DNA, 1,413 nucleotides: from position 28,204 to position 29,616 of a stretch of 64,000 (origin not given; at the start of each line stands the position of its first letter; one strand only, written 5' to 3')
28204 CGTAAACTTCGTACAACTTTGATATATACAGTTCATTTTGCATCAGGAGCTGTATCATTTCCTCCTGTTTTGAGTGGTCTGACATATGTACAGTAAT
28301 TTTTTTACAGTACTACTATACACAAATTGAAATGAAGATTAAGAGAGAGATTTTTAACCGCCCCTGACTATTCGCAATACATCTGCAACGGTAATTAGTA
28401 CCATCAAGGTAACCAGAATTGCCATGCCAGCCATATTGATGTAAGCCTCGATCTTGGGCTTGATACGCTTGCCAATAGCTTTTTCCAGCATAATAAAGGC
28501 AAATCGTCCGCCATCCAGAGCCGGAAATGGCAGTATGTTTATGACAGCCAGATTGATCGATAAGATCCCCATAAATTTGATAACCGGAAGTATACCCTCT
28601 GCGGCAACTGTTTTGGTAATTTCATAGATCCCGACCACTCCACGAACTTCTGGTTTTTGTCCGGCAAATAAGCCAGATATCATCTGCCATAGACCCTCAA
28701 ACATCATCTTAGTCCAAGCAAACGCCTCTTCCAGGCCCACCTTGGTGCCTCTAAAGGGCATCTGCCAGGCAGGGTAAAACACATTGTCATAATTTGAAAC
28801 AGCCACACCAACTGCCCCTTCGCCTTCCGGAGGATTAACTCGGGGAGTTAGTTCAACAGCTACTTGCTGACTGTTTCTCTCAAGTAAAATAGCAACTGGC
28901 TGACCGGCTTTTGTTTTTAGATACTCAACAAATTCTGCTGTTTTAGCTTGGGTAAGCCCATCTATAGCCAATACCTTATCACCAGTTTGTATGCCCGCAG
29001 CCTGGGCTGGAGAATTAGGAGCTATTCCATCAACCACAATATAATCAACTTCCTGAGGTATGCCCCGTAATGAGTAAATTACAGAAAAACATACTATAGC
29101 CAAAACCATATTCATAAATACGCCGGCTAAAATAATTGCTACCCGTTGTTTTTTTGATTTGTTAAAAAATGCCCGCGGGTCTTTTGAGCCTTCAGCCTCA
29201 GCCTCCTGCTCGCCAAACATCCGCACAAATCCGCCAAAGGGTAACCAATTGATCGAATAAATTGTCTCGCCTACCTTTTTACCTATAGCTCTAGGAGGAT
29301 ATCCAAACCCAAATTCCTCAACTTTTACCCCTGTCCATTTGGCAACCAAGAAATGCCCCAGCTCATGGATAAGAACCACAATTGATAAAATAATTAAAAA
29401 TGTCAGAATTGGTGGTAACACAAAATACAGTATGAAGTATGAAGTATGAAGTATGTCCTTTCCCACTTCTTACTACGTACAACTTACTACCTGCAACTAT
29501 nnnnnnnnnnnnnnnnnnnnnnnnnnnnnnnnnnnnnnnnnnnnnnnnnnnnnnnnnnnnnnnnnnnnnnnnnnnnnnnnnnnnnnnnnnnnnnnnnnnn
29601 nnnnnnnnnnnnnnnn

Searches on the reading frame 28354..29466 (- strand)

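Call 6: search_protein_families(library=pfam, proteins=[window:28354-29466:-], max_evalue=0.01)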
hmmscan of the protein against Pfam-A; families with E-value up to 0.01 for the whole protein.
window:28354-29466:- (370 aa): 6 families
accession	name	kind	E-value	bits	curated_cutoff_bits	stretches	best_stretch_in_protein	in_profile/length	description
PF02163.28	Peptidase_M50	-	2.4e-55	187.7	27.2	1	23-354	2-221/221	Peptidase family M50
PF17820.7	PDZ_6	-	1.5e-10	41.1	27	1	144-197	1-54/54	PDZ domain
PF13180.12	PDZ_2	-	3.3e-09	37.3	27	1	141-206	12-78/80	PDZ domain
PF00595.29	PDZ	-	9.9e-06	26.3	23.2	1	141-175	25-59/81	PDZ domain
PF14685.13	PDZ_Tricorn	-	2.7e-05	24.5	25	1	151-201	30-82/88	Tricorn protease PDZ domain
PF13398.12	Peptidase_M50B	-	0.0098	16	26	1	12-52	8-46/201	Peptidase M50B-like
